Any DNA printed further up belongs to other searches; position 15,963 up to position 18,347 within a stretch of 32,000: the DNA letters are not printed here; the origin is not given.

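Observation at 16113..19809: Leaderless molybdopterin oxidoreductase covalently fused to its TorD-type chaperone, co-transcribed with a PhnD-like binding protein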

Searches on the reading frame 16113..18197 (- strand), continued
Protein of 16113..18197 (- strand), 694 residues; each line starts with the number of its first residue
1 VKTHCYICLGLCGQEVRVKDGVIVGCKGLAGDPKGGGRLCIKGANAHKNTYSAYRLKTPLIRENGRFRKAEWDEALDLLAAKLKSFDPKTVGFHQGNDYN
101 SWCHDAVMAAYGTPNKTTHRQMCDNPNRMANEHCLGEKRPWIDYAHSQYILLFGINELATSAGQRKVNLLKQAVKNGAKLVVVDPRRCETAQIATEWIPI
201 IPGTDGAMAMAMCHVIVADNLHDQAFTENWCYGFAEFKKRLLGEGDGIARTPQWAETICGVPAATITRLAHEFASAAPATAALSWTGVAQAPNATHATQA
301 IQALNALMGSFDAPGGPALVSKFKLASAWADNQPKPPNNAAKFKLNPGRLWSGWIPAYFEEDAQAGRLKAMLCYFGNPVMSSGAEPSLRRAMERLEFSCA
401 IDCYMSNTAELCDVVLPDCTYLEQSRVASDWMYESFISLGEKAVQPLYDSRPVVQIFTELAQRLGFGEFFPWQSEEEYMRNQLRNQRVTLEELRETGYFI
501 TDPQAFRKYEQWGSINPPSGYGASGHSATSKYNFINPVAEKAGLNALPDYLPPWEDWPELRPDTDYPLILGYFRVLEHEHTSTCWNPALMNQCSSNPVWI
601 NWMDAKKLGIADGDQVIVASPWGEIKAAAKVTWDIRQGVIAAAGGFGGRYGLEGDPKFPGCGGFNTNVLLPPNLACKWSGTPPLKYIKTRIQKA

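Call 64: search_protein_families(library=pfam, proteins=[P0241, P0243, P0277, P0371, P0244, P0247, P0251, P0304, P0311, P0249], max_evalue=0.001)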
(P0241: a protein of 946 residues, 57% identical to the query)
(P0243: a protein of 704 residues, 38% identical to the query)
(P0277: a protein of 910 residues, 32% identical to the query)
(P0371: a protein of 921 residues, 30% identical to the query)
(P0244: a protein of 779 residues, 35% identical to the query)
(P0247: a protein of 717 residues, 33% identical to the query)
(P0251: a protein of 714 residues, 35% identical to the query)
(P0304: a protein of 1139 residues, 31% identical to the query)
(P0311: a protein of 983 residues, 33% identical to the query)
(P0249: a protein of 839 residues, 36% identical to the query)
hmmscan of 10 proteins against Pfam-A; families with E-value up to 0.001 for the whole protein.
P0241 (946 aa): 4 families
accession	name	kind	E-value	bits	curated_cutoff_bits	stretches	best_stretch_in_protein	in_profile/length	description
PF00384.28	Molybdopterin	-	6.1e-42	144.3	24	1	310-713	1-353/353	Molybdopterin oxidoreductase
PF02613.20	Nitrate_red_del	-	1.9e-22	80.2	22.2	1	63-169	15-125/136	Nitrate reductase delta subunit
PF01568.27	Molydop_binding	-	1.4e-16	61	26.8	1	819-936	2-108/110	Molydopterin dinucleotide binding domain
PF04879.21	Molybdop_Fe4S4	-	1.5e-13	50.9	22.7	1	253-307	1-55/55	Molybdopterin oxidoreductase Fe4S4 domain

P0243 (704 aa): 3 families
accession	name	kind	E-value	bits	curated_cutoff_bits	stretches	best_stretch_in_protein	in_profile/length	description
PF00384.28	Molybdopterin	-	2.4e-48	165.4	24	1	76-493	1-353/353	Molybdopterin oxidoreductase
PF01568.27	Molydop_binding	-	2.7e-20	72.9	26.8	1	581-697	1-109/110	Molydopterin dinucleotide binding domain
PF04879.21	Molybdop_Fe4S4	-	5e-07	30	22.7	1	23-71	4-53/55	Molybdopterin oxidoreductase Fe4S4 domain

P0277 (910 aa): 13 families
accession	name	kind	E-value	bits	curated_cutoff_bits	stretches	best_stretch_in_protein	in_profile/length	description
PF00384.28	Molybdopterin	-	1.5e-34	120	24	1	270-653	1-321/353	Molybdopterin oxidoreductase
PF13247.11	Fer4_11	-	2.4e-24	85.9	26.2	1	55-148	5-99/100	4Fe-4S dicluster domain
PF01568.27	Molydop_binding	-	2e-18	66.9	26.8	1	789-901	1-107/110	Molydopterin dinucleotide binding domain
PF12838.12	Fer4_7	-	3.8e-08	34.1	27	1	60-107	2-52/52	4Fe-4S dicluster domain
PF12837.12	Fer4_6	-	1.6e-07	31.4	25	0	86-108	2-24/24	4Fe-4S binding domain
PF04879.21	Molybdop_Fe4S4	-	6.2e-07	29.7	22.7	1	197-262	2-50/55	Molybdopterin oxidoreductase Fe4S4 domain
PF13187.11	Fer4_9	-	1.7e-06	28.4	27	0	92-143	1-51/52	4Fe-4S dicluster domain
PF00037.32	Fer4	-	4.8e-06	26.6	21.1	1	88-109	3-24/24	4Fe-4S binding domain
PF12797.12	Fer4_2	-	2.2e-05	24.5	24.5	1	86-105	3-22/22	4Fe-4S binding domain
PF25160.1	LdpA_Fe-S-bd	-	0.00022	21.4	27.6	1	65-109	6-44/49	LdpA Fe-S cluster-binding domain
PF14697.11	Fer4_21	-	0.00066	20.2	35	1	59-109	7-58/59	4Fe-4S dicluster domain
PF13237.11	Fer4_10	-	0.00074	19.8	25.5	0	58-104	7-53/53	4Fe-4S dicluster domain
PF13484.11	Fer4_16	-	0.00092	20.4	30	0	92-114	1-21/66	4Fe-4S double cluster binding domain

P0371 (921 aa): 4 families
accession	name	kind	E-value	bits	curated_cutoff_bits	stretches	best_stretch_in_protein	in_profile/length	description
PF00384.28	Molybdopterin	-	7.2e-41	140.8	24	1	289-685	1-337/353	Molybdopterin oxidoreductase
PF01568.27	Molydop_binding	-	1.2e-12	48.3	26.8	1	794-877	1-82/110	Molydopterin dinucleotide binding domain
PF04879.21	Molybdop_Fe4S4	-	6.6e-09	36.1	22.7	1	237-284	7-54/55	Molybdopterin oxidoreductase Fe4S4 domain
PF02613.20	Nitrate_red_del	-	3.8e-05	24.2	22.2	1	25-139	21-131/136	Nitrate reductase delta subunit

P0244 (779 aa): 3 families
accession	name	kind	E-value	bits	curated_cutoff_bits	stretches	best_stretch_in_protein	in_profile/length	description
PF00384.28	Molybdopterin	-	2.7e-43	148.8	24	1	118-515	1-335/353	Molybdopterin oxidoreductase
PF01568.27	Molydop_binding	-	1e-17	64.6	26.8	1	658-771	1-108/110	Molydopterin dinucleotide binding domain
PF04879.21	Molybdop_Fe4S4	-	2.2e-06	28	22.7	1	49-115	3-55/55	Molybdopterin oxidoreductase Fe4S4 domain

P0247 (717 aa): 3 families
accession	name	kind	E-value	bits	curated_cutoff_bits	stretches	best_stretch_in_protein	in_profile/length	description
PF00384.28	Molybdopterin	-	5.2e-43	147.9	24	1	62-492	1-352/353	Molybdopterin oxidoreductase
PF01568.27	Molydop_binding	-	8.4e-25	87.4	26.8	1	596-709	3-108/110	Molydopterin dinucleotide binding domain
PF04879.21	Molybdop_Fe4S4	-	7.1e-13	48.8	22.7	1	7-58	4-54/55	Molybdopterin oxidoreductase Fe4S4 domain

P0251 (714 aa): 3 families
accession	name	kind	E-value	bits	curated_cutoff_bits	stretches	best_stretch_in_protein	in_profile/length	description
PF00384.28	Molybdopterin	-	3.5e-42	145.1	24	1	65-486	1-352/353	Molybdopterin oxidoreductase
PF01568.27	Molydop_binding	-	9.3e-20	71.1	26.8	1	585-676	1-96/110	Molydopterin dinucleotide binding domain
PF04879.21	Molybdop_Fe4S4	-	1.5e-15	57.3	22.7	1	10-62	3-55/55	Molybdopterin oxidoreductase Fe4S4 domain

P0304 (1139 aa): 7 families
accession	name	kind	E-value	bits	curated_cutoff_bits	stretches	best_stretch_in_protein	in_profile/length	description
PF00266.25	Aminotran_5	-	1.4e-88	297.8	21.5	1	757-1117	1-370/371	Aminotransferase class-V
PF00384.28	Molybdopterin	-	2.4e-46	158.8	24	1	67-497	1-353/353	Molybdopterin oxidoreductase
PF01568.27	Molydop_binding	-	4.1e-21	75.5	26.8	1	609-715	7-108/110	Molydopterin dinucleotide binding domain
PF01041.23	DegT_DnrJ_EryC1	-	7.8e-07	29.1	19.8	1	817-935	41-151/360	DegT/DnrJ/EryC1/StrS aminotransferase family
PF01212.27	Beta_elim_lyase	-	8.6e-07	29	27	1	815-955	47-199/288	Beta-eliminating lyase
PF01053.26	Cys_Met_Meta_PP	-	8e-06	25.1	27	1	762-952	24-195/381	Cys/Met metabolism PLP-dependent enzyme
PF04879.21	Molybdop_Fe4S4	-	0.00015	22.1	22.7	1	13-64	3-55/55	Molybdopterin oxidoreductase Fe4S4 domain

P0311 (983 aa): 10 families
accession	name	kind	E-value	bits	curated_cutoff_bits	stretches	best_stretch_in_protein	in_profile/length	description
PF00384.28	Molybdopterin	-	4.5e-41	141.5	24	1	279-764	1-353/353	Molybdopterin oxidoreductase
PF13247.11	Fer4_11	-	4.3e-26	91.5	26.2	1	54-147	4-99/100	4Fe-4S dicluster domain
PF01568.27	Molydop_binding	-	1.3e-22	80.4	26.8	1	862-975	5-108/110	Molydopterin dinucleotide binding domain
PF04879.21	Molybdop_Fe4S4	-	1.9e-15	57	22.7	1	223-276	2-55/55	Molybdopterin oxidoreductase Fe4S4 domain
PF00037.32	Fer4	-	8.4e-06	25.8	21.1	1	85-106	1-22/24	4Fe-4S binding domain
PF12838.12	Fer4_7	-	5e-05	24.1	27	1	60-105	2-51/52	4Fe-4S dicluster domain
PF12797.12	Fer4_2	-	6.1e-05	23.2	24.5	1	84-104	2-22/22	4Fe-4S binding domain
PF13187.11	Fer4_9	-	7e-05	23.2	27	1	60-105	2-50/52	4Fe-4S dicluster domain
PF14697.11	Fer4_21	-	7.2e-05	23.3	35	1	58-109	6-59/59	4Fe-4S dicluster domain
PF25160.1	LdpA_Fe-S-bd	-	0.00035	20.7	27.6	1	65-111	6-47/49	LdpA Fe-S cluster-binding domain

P0249 (839 aa): 3 families
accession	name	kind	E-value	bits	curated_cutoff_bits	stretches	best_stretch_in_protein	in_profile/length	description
PF00384.28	Molybdopterin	-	9.3e-45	153.6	24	1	136-554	1-350/353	Molybdopterin oxidoreductase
PF01568.27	Molydop_binding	-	3e-20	72.7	26.8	1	718-806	1-83/110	Molydopterin dinucleotide binding domain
PF04879.21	Molybdop_Fe4S4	-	7.2e-08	32.7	22.7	1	61-132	3-54/55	Molybdopterin oxidoreductase Fe4S4 domain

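Call 81: list_cluster_members(proteins=[P0371, P0243, P0247, P0251])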
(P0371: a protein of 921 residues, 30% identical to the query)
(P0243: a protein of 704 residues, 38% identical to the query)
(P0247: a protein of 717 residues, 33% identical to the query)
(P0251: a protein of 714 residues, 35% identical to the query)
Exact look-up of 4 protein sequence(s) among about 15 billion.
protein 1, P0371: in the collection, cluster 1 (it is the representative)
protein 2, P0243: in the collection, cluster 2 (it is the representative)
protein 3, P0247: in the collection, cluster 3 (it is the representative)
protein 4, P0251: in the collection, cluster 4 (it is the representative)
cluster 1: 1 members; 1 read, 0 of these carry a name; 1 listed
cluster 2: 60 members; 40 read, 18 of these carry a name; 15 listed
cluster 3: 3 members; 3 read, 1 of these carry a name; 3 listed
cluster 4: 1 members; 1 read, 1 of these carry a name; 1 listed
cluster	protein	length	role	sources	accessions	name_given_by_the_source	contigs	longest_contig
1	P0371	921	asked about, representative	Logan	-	-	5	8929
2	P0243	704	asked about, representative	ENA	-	-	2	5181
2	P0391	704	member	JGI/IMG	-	thiosulfate reductase/polysulfide reductase chain A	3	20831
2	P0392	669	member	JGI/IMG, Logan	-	thiosulfate reductase/polysulfide reductase chain A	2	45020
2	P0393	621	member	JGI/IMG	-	thiosulfate reductase/polysulfide reductase chain A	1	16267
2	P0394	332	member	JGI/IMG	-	thiosulfate reductase/polysulfide reductase chain A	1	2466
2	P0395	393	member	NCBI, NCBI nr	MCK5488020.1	MAG: molybdopterin-dependent oxidoreductase, partial [Desulfobacterales bacterium] | molybdopterin-dependent oxidoreductase [Desulfobacterales bacterium]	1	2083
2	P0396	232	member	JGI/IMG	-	thiosulfate reductase/polysulfide reductase chain A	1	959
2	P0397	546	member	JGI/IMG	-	thiosulfate reductase/polysulfide reductase chain A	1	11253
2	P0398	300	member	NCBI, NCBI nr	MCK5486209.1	MAG: molybdopterin-dependent oxidoreductase, partial [Desulfobacterales bacterium] | molybdopterin-dependent oxidoreductase [Desulfobacterales bacterium]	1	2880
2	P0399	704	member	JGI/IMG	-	thiosulfate reductase/polysulfide reductase chain A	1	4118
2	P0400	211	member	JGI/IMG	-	thiosulfate reductase/polysulfide reductase chain A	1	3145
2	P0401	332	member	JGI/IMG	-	thiosulfate reductase/polysulfide reductase chain A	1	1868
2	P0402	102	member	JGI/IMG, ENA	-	anaerobic selenocysteine-containing dehydrogenase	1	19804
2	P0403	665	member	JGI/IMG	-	thiosulfate reductase/polysulfide reductase chain A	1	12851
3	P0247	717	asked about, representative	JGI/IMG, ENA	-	-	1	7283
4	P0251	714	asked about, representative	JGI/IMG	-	anaerobic selenocysteine-containing dehydrogenase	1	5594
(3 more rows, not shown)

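Call 83: find_encoding_contigs(protein=P0391, flank=7000, max_places=3)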
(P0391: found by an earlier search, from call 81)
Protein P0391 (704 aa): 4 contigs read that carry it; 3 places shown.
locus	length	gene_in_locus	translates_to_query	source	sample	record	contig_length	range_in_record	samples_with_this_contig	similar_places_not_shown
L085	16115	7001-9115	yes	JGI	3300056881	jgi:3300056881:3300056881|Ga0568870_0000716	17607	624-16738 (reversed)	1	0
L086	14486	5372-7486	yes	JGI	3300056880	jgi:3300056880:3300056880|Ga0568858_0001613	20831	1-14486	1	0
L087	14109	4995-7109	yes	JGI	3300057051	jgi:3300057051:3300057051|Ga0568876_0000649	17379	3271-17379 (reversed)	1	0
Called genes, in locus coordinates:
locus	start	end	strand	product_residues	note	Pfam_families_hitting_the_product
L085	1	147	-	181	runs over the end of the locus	-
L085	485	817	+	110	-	PF12840:HTH_20 (weak), PF01022:HTH_5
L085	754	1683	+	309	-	PF01135:PCMT, PF01209:Ubie_methyltran, PF05148:Methyltransf_8 (weak), PF13489:Methyltransf_23, PF13847:Methyltransf_31, PF08241:Methyltransf_11, PF08242:Methyltransf_12, PF13649:Methyltransf_25, +3 more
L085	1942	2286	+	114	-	PF12840:HTH_20 (faint)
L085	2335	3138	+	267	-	PF01135:PCMT, PF01209:Ubie_methyltran, PF06325:PrmA, PF13489:Methyltransf_23, PF13847:Methyltransf_31, PF08241:Methyltransf_11, PF08242:Methyltransf_12, PF13649:Methyltransf_25, +4 more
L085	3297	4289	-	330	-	PF12801:Fer4_5, PF12837:Fer4_6 (faint), PF12838:Fer4_7 (faint), PF12801:Fer4_5 (weak), PF13237:Fer4_10, PF14697:Fer4_21 (weak), PF13187:Fer4_9 (weak), PF00037:Fer4 (weak)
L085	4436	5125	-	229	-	PF01022:HTH_5, PF12840:HTH_20, PF00581:Rhodanese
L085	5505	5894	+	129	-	PF03551:PadR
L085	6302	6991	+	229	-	PF07796:DUF1638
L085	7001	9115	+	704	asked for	PF04879:Molybdop_Fe4S4 (weak), PF00384:Molybdopterin, PF01568:Molydop_binding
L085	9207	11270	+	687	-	PF04879:Molybdop_Fe4S4, PF00384:Molybdopterin, PF01568:Molydop_binding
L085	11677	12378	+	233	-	PF27149:YdjY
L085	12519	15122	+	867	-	PF14691:Fer4_20, PF00890:FAD_binding_2 (weak), PF01266:DAO (weak), PF01494:FAD_binding_3 (weak), PF03486:HI0933_like (weak), PF07992:Pyr_redox_2, PF12831:FAD_oxidored (weak), PF13450:NAD_binding_8, +6 more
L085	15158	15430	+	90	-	-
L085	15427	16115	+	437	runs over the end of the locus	?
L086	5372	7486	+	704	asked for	PF04879:Molybdop_Fe4S4 (weak), PF00384:Molybdopterin, PF01568:Molydop_binding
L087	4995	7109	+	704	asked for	PF04879:Molybdop_Fe4S4 (weak), PF00384:Molybdopterin, PF01568:Molydop_binding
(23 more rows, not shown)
